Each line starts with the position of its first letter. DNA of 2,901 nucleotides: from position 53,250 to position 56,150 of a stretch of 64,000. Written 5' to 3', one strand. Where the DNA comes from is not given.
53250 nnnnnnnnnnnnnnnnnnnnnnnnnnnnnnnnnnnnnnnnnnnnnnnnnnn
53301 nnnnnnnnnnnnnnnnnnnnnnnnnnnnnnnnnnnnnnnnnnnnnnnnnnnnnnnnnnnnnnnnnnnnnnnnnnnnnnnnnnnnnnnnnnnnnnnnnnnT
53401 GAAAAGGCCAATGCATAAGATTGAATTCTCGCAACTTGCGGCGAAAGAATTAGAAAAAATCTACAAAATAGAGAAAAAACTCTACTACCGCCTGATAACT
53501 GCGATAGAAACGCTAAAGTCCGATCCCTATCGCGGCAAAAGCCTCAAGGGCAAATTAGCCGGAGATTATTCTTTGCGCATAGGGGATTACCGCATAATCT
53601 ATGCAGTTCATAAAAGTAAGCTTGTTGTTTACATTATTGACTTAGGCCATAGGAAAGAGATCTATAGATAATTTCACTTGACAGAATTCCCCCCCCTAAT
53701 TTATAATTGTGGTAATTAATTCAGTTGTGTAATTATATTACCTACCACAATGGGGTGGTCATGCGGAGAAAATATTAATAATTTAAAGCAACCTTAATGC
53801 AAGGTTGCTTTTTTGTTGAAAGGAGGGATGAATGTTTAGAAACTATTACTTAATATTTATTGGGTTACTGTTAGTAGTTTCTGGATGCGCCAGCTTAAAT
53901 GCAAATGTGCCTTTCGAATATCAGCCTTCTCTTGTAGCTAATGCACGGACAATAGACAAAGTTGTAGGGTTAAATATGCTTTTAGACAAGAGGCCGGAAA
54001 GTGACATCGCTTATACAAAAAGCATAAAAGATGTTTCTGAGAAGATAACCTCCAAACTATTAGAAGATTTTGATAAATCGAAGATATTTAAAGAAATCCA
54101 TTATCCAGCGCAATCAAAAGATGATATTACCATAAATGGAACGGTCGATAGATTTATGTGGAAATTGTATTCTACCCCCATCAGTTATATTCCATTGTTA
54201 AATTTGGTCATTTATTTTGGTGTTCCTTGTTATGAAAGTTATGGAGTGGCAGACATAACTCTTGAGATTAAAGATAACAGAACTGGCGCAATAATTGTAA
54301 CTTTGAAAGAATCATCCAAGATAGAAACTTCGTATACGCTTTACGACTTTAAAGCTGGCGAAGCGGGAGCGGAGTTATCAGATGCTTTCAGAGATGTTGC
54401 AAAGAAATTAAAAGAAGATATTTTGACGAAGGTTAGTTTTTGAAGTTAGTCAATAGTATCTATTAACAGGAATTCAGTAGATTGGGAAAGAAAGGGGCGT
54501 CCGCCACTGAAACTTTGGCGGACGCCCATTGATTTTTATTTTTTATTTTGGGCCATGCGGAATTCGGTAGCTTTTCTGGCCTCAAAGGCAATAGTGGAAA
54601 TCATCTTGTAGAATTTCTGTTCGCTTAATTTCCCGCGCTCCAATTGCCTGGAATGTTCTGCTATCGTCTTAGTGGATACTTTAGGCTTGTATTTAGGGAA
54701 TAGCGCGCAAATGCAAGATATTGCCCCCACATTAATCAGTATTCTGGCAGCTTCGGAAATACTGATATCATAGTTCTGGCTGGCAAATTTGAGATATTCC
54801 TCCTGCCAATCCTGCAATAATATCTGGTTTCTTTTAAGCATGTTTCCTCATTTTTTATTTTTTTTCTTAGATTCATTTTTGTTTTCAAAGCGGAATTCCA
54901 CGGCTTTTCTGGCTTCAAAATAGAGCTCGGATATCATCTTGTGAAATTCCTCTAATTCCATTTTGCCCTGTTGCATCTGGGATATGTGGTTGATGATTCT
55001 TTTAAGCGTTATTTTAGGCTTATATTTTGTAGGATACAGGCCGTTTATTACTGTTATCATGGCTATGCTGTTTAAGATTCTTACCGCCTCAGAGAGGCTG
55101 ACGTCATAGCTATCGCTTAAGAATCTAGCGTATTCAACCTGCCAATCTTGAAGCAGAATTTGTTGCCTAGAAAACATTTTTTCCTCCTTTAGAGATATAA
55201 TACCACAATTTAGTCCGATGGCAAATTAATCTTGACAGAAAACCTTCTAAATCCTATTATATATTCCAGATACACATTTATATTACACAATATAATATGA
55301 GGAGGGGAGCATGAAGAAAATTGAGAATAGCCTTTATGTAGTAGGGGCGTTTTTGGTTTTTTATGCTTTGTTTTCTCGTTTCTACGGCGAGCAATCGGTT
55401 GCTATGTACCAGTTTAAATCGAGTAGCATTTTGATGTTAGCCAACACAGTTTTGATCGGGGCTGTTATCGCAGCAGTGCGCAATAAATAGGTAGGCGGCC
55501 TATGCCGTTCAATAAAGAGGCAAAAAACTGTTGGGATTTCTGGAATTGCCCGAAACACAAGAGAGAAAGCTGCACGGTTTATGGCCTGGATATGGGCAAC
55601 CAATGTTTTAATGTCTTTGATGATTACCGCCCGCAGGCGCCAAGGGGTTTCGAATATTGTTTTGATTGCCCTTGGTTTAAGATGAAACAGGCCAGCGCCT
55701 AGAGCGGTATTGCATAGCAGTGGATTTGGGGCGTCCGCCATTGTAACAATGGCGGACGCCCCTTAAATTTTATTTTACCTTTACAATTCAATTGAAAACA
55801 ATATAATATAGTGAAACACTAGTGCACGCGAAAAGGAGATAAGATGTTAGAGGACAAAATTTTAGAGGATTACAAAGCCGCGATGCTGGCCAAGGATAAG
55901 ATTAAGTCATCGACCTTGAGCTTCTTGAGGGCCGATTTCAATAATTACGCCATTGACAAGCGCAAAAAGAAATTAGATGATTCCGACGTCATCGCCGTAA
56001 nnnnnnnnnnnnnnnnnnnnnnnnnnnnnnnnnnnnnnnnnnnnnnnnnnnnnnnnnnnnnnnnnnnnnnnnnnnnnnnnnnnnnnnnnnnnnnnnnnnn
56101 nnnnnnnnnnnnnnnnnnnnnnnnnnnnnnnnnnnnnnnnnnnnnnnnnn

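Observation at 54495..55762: Four-gene cassette of unknown function bracketed by near-identical GC-rich palindromes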

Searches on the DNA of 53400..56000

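Call 97: search_rna_families(source=window, start=53400, end=56000, threshold=evalue, max_evalue=1)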
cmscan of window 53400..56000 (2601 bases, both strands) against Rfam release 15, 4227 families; matches with E-value up to 1: 6.
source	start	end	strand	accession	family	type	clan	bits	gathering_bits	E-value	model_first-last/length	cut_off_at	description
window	55730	55760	+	RF01836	weev_FSE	Cis-reg; frameshift_element;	-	24.9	40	0.6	1-27/27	no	ribosomal frameshift site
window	55730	55760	-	RF01836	weev_FSE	Cis-reg; frameshift_element;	-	24.9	40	0.6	1-27/27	no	ribosomal frameshift site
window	54496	54526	+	RF01836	weev_FSE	Cis-reg; frameshift_element;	-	24.8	40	0.62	1-27/27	no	ribosomal frameshift site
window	54496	54526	-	RF01836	weev_FSE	Cis-reg; frameshift_element;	-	24.7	40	0.66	1-27/27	no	ribosomal frameshift site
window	54498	54549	-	RF02677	NsiR4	Gene; sRNA;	-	23.9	40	0.022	1-65/65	no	Nitrogen stress-induced RNA 4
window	53768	53857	-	RF02621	BSnc120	Gene; sRNA;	-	22.2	114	0.077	1-88/88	no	Brucella sRNA 120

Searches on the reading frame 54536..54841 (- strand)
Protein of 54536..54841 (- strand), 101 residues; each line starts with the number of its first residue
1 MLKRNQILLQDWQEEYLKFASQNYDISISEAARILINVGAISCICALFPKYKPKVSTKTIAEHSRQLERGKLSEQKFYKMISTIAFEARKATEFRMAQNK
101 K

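Call 3: search_protein_families(library=pfam, proteins=[window:54536-54841:-], max_evalue=1)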
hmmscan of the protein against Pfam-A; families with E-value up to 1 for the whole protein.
window:54536-54841:- (101 aa): 0 families

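Call 4: search_protein_families(library=ncbifam, proteins=[window:54536-54841:-], max_evalue=1)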
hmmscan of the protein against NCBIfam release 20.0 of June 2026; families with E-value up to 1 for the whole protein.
window:54536-54841:- (101 aa): 0 families

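Call 73: search_protein_families(library=padloc, proteins=[window:54539-54841:-], max_evalue=1)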
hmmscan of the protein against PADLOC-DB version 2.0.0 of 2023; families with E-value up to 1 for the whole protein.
window:54539-54841:- (101 aa): 0 families

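Call 74: search_protein_families(library=phrogs, proteins=[window:54539-54841:-], max_evalue=1)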
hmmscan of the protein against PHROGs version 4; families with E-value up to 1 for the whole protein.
window:54539-54841:- (101 aa): 1 family
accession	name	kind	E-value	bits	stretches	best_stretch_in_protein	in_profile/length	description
phrog_22782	-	unknown function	0.16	13.3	1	10-50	19-60/89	-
